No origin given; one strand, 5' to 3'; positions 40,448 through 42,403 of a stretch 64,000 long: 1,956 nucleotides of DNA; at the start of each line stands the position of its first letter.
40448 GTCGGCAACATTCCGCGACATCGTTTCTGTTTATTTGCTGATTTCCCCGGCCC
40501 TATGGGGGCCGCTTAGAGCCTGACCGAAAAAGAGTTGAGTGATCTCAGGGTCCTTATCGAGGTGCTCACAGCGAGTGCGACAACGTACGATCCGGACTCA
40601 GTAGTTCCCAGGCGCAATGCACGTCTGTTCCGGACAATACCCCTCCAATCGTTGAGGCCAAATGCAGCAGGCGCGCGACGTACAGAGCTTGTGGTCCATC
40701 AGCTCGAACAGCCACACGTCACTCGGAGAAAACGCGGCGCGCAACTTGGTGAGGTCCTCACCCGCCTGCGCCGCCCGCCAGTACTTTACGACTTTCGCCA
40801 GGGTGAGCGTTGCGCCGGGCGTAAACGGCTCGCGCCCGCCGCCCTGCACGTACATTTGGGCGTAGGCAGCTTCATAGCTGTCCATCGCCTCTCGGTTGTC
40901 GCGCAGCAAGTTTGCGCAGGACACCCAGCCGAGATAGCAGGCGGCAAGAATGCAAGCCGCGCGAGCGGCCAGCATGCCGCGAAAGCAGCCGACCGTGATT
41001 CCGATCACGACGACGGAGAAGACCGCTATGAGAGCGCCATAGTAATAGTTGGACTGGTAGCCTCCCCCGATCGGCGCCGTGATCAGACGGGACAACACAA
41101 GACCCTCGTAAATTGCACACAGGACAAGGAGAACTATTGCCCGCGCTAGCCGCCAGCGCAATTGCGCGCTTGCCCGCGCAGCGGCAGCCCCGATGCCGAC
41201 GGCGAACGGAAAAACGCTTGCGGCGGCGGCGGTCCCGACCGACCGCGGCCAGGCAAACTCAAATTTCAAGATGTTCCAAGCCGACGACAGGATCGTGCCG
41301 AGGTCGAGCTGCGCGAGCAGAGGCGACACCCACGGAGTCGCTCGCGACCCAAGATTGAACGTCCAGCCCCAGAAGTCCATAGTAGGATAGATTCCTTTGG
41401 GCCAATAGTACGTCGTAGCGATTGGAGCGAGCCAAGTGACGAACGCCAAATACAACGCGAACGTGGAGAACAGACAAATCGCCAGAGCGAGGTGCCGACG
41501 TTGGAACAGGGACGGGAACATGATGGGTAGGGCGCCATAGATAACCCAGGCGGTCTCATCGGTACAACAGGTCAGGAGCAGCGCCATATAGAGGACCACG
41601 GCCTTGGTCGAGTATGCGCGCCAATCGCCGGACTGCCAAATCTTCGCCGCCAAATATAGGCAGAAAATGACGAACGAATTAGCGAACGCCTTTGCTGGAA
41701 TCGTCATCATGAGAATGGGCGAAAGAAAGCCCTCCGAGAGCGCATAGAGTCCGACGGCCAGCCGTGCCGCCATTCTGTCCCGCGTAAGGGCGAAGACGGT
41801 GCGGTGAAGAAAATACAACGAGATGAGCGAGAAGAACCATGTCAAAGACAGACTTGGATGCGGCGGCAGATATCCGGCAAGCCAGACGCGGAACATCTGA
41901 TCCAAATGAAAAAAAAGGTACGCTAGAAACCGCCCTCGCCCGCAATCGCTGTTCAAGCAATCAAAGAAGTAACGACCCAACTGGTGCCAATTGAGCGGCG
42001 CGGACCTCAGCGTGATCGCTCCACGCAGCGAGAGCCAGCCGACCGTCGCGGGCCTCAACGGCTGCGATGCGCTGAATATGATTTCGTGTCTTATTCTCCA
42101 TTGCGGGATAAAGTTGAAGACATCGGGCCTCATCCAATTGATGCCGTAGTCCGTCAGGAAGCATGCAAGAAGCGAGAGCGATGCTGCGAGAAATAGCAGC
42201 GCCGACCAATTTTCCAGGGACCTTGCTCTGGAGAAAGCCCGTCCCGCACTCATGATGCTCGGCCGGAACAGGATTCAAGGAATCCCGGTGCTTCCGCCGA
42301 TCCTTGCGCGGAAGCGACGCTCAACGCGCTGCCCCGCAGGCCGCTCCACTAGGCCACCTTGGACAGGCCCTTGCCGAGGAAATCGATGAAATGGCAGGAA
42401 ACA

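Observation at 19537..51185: Six-member membrane-protein paralog family sharing an Arg-rich loop motif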

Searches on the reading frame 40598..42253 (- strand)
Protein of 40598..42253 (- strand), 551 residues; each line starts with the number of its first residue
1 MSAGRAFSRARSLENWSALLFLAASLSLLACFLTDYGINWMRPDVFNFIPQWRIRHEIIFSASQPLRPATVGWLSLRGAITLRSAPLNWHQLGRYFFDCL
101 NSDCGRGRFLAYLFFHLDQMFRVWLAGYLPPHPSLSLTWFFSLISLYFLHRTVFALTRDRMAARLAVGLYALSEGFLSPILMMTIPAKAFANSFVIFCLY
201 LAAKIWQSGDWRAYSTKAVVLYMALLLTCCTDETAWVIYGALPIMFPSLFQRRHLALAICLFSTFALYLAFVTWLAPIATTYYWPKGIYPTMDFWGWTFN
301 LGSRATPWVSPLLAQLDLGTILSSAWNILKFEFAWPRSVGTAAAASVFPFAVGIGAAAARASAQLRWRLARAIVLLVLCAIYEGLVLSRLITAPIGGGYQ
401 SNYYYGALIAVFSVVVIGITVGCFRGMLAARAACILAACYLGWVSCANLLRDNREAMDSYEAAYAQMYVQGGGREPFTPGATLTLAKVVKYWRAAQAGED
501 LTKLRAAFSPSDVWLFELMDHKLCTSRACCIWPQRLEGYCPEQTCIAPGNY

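Call 5: search_protein_families(library=pfam, proteins=[window:40598-42253:-], max_evalue=1)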
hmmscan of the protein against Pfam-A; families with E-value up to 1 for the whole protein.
window:40598-42253:- (551 aa): 1 family
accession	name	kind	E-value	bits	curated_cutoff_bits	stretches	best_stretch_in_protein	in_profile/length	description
PF12046.13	CCB1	-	0.29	11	25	1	260-286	101-127/168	Cofactor assembly of complex C subunit B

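Call 11: search_protein_families(library=ncbifam, proteins=[window:40598-42253:-], max_evalue=1)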
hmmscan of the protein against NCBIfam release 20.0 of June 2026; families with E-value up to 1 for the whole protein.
window:40598-42253:- (551 aa): 0 families

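Call 91: search_dna_similar(query=window:40598-42253:-, collection=plasmids, mode=protein, max_evalue=0.001, max_rows=10)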
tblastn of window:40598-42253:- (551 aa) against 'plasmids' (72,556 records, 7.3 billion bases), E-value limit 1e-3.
No match.
